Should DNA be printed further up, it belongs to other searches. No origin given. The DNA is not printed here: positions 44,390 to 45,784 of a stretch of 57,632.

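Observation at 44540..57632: Has-like layout: ECF sigma, anti-sigma and TonB transducer beside a T1SS and its giant secreted phosphoesterase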

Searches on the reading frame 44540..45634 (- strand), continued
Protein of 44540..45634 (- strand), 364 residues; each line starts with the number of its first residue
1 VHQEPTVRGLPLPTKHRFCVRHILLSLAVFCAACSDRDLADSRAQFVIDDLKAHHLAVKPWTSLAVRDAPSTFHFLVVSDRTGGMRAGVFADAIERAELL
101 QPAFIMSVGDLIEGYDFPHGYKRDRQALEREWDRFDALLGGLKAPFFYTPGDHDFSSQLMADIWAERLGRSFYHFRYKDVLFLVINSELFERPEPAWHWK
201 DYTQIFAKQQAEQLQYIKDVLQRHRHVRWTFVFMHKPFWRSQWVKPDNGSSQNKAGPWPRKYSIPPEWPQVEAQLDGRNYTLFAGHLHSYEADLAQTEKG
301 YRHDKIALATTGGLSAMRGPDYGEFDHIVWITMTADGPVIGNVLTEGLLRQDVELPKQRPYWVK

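Call 66: fold_search(model_id=the predicted structure, library=pdb)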
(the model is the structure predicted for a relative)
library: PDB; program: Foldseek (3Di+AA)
matches with E <= 10: 755; with E <= 0.001: 68
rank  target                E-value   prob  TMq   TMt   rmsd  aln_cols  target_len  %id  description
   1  1ute_A                4.7e-10  1.00  0.52  0.58   5.8       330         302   15  PIG PURPLE ACID PHOSPHATASE COMPLEXED WITH PHOSPHATE (released 1999-10-01)
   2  7ov2_A                4.7e-10  1.00  0.48  0.54   7.4       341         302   15  Crystal structure of pig purple acid phosphatase in complex with L-glutamine, (poly)ethylene glycol fragments and glyc (released 2022-01-12)
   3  5ebe_A                4.7e-10  1.00  0.48  0.41   7.9       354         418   12  Structure of human sphingomyelinase phosphodiesterase like 3A (SMPDL3A) with 5' CMP (released 2016-01-20)
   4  2bq8                  5.2e-10  1.00  0.50  0.56   7.7       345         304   17  Crystal structure of human purple acid phosphatase with an inhibitory conformation of the repression loop (released 2005-10-24)
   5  5ebb_A                8.0e-10  1.00  0.53  0.45   6.0       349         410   11  Structure of human sphingomyelinase phosphodiesterase like 3A (SMPDL3A) with Zn2+ (released 2016-01-20)
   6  5fc1_A                1.1e-09  1.00  0.51  0.43   6.8       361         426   12  Murine SMPDL3A in complex with sulfate (released 2016-01-27)
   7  5fc7_A                1.4e-09  1.00  0.51  0.43   6.4       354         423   12  Murine SMPDL3A in complex with sulfate (tetragonal) (released 2016-01-27)
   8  5ebe_B                1.4e-09  1.00  0.52  0.44   6.2       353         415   12  Structure of human sphingomyelinase phosphodiesterase like 3A (SMPDL3A) with 5' CMP (released 2016-01-20)
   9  5uq6                  1.4e-09  1.00  0.49  0.55   6.3       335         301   16  PIG PURPLE ACID PHOSPHATASE COMPLEXED WITH PHOSPHATE IN TWO COORDINATION MODES ALONG WITH A BRIDGING HYDROXIDE ION (released 2017-05-24)
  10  2hyo                  2.2e-09  1.00  0.46  0.66   6.1       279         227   14  Crystal structure of Rv0805 N97A mutant (released 2006-12-26)
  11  9k2e_B                2.3e-09  1.00  0.48  0.41   9.9       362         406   13  Crystal structure of mSMPDL3B-dimer (released 2025-10-22)
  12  7ov8_A                3.8e-09  1.00  0.49  0.55   6.4       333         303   15  Crystal structure of pig purple acid phosphatase in complex with 4-(2-hydroxyethyl)-1-piperazineethanesulfonic acid (H (released 2022-03-23)
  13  2hy1                  5.1e-09  1.00  0.47  0.68   5.6       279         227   13  Crystal structure of Rv0805 (released 2006-12-26)
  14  5kar_A                6.1e-09  1.00  0.49  0.42   6.0       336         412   14  Murine acid sphingomyelinase-like phosphodiesterase 3b (SMPDL3B) (released 2016-10-05)
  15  8w6p_B                1.0e-08  1.00  0.50  0.43   6.5       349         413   12  Crystal structure of dimeric murine SMPDL3A (released 2023-12-20)
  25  2yeq_A                1.1e-07  1.00  0.51  0.36   9.2       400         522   14  Structure of PhoD (released 2012-04-18)
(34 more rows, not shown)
